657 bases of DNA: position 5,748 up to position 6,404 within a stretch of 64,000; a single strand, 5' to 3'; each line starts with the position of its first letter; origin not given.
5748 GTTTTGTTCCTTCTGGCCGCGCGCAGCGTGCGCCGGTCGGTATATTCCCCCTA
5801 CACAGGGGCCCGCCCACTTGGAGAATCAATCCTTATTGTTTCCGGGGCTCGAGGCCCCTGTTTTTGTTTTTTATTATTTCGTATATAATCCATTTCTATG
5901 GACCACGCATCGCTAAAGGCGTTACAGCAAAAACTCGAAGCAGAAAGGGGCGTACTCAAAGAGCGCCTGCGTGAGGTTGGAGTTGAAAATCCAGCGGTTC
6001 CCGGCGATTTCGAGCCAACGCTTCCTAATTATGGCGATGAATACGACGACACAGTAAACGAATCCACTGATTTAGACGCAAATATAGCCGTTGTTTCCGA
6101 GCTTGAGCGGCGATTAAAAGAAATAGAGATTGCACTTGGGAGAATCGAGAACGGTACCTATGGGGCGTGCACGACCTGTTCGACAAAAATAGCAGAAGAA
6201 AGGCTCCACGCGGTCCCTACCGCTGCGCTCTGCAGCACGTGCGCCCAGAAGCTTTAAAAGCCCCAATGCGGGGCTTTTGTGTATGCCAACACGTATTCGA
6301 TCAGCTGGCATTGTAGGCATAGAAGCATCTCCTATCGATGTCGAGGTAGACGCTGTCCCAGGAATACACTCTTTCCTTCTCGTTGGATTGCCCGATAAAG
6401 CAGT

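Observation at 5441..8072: Two helically phased arrays of the palindromic site GTGWCAC (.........) bracket a TraR/DksA-like + comM gene pair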

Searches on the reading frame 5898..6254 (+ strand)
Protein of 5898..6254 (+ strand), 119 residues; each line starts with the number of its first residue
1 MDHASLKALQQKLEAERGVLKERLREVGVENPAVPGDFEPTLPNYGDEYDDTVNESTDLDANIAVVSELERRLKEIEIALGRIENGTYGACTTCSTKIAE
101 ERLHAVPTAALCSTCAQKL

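Call 7: find_encoding_contigs(protein=window:5898-6254:+, flank=10000, max_places=10)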
Protein window:5898-6254:+ (119 aa): 4 contigs read that carry it; 3 places shown.
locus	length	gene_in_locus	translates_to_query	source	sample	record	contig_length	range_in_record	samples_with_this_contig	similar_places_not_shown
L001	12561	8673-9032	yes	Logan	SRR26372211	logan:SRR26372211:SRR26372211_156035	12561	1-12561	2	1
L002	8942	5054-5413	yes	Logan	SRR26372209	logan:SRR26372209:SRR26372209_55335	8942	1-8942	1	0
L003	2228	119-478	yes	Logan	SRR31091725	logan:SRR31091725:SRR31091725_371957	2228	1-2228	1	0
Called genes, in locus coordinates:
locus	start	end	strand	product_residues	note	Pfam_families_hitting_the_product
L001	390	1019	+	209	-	-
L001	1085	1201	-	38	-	-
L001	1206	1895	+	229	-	PF09335:VTT_dom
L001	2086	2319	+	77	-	-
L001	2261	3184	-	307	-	PF13102:Phage_int_SAM_5 (weak), PF13495:Phage_int_SAM_4 (weak), PF02899:Phage_int_SAM_1, PF00589:Phage_integrase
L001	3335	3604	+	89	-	PF00312:Ribosomal_S15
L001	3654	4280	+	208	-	PF01936:NYN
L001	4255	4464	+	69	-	-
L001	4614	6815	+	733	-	PF01138:RNase_PH, PF03725:RNase_PH_C, PF01138:RNase_PH, PF00013:KH_1, PF00575:S1, PF23459:S1_RRP5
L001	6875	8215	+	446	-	-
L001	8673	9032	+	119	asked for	PF01258:zf-dskA_traR (weak)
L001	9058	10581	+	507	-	PF13541:ChlI, PF00493:MCM, PF01078:Mg_chelatase, PF00158:Sigma54_activat (faint), PF07728:AAA_5, PF13335:Mg_chelatase_C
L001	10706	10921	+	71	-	-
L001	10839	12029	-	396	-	PF23446:LysM1_NFP_LYK (faint), PF01476:LysM, PF23473:LysM3_LYK4_5, PF01476:LysM, PF01551:Peptidase_M23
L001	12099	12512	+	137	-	PF02021:UPF0102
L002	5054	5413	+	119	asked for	PF01258:zf-dskA_traR (weak)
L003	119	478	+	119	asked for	PF01258:zf-dskA_traR (weak)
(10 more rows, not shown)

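Call 28: search_protein_families(library=pfam, proteins=[window:5898-6254:+], max_evalue=0.01)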
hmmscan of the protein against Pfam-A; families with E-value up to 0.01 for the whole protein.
window:5898-6254:+ (119 aa): 1 family
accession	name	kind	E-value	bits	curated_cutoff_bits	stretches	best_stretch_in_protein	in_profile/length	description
PF01258.23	zf-dskA_traR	-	3.2e-08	33.9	24.9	1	86-118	1-33/36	Prokaryotic dksA/traR C4-type zinc finger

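Call 89: search_protein_families(library=ncbifam, proteins=[window:5898-6254:+], max_evalue=0.01)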
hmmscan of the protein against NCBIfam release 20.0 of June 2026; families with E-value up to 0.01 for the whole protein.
window:5898-6254:+ (119 aa): 6 families
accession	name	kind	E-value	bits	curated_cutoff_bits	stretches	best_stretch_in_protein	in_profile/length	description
TIGR02890.1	bacill_yteA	subfamily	4.9e-20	72.2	134.4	1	6-118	3-116/159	regulatory protein, yteA family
NF033459.1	DksA_like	equivalog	1.1e-15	57.9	105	1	46-117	37-107/113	RNA polymerase-binding protein DksA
TIGR02420.1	dksA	equivalog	3.5e-12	46.7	115.5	1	20-117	13-109/110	RNA polymerase-binding protein DksA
NF008045.0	PRK10778.1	equivalog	9.2e-08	32.4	289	1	1-116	32-139/151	RNA polymerase-binding protein DksA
TIGR02419.1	C4_traR_proteo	subfamily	1.2e-06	28.9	59.7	1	68-117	8-61/64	phage/conjugal plasmid C-4 type zinc finger protein, TraR family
NF008243.0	PRK11019.1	equivalog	0.0036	17.7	96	1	82-118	29-66/88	DksA/TraR family C4-type zinc finger protein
